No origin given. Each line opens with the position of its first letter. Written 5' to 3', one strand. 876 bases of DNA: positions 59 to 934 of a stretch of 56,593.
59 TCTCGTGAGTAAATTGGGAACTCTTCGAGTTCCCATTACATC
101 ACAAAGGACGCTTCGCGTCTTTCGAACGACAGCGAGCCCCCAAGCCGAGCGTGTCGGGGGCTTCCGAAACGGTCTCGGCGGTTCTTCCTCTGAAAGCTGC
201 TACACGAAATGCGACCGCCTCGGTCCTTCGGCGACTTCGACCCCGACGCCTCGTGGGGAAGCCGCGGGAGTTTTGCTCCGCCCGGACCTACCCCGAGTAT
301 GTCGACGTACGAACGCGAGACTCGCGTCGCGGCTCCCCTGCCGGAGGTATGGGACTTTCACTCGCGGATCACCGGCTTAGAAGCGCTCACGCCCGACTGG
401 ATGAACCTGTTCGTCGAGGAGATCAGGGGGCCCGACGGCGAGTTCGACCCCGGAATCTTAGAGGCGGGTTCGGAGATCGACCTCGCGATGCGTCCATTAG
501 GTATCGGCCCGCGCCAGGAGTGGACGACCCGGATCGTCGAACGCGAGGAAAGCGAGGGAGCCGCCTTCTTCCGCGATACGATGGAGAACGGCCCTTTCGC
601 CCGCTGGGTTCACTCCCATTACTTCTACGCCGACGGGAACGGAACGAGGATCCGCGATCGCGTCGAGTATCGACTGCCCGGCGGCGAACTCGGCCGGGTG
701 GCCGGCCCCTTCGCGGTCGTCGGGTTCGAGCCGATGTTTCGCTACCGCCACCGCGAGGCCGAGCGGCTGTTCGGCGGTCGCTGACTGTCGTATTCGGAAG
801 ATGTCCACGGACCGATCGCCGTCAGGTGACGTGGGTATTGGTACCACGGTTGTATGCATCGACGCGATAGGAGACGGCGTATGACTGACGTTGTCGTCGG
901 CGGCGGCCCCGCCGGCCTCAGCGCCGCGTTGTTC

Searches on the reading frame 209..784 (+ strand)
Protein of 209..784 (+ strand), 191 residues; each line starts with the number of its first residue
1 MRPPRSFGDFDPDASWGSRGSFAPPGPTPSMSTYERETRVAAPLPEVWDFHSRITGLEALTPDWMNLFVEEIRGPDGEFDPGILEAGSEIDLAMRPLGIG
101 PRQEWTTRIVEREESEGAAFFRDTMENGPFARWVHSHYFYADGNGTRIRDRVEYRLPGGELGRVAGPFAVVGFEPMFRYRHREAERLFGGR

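Call 62: find_encoding_contigs(protein=window:209-784:+, flank=10000, max_places=10)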
Protein window:209-784:+ (191 aa): no gene with exactly this product is on record in the collection.

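Call 63: find_encoding_contigs(protein=window:299-784:+, flank=10000, max_places=10)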
Protein window:299-784:+ (161 aa): 6 contigs read that carry it; 6 places shown.
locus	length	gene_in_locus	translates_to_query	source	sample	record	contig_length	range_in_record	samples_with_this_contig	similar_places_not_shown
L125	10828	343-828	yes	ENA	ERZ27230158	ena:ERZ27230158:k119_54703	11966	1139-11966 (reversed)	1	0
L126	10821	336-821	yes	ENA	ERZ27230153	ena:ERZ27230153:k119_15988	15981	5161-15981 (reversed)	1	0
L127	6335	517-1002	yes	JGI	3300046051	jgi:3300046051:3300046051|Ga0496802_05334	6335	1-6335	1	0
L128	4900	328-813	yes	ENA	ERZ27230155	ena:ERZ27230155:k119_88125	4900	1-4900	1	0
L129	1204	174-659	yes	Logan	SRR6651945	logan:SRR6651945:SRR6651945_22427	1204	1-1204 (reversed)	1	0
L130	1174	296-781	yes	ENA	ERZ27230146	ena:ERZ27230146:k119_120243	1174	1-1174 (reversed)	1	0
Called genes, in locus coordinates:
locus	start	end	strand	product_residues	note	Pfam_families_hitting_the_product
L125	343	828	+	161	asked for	PF10604:Polyketide_cyc2 (weak), PF03364:Polyketide_cyc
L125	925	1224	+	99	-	PF07992:Pyr_redox_2 (weak)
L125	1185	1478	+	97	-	PF07992:Pyr_redox_2 (weak)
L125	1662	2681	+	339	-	PF00892:EamA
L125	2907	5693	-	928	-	PF00133:tRNA-synt_1, PF09334:tRNA-synt_1g, PF08264:Anticodon_1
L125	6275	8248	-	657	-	PF04312:DUF460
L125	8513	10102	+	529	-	PF00801:PKD, PF22352:K319L-like_PKD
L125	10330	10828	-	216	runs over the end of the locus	-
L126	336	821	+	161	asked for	PF10604:Polyketide_cyc2 (weak), PF03364:Polyketide_cyc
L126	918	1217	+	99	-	PF07992:Pyr_redox_2 (weak)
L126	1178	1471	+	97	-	PF07992:Pyr_redox_2 (weak)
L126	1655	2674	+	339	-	PF00892:EamA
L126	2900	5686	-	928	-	PF00133:tRNA-synt_1, PF09334:tRNA-synt_1g, PF08264:Anticodon_1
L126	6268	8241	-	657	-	PF04312:DUF460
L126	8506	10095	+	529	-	PF00801:PKD, PF22352:K319L-like_PKD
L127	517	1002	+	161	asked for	PF10604:Polyketide_cyc2 (weak), PF03364:Polyketide_cyc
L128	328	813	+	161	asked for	PF10604:Polyketide_cyc2 (weak), PF03364:Polyketide_cyc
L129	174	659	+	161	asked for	PF10604:Polyketide_cyc2 (weak), PF03364:Polyketide_cyc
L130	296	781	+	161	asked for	PF10604:Polyketide_cyc2 (weak), PF03364:Polyketide_cyc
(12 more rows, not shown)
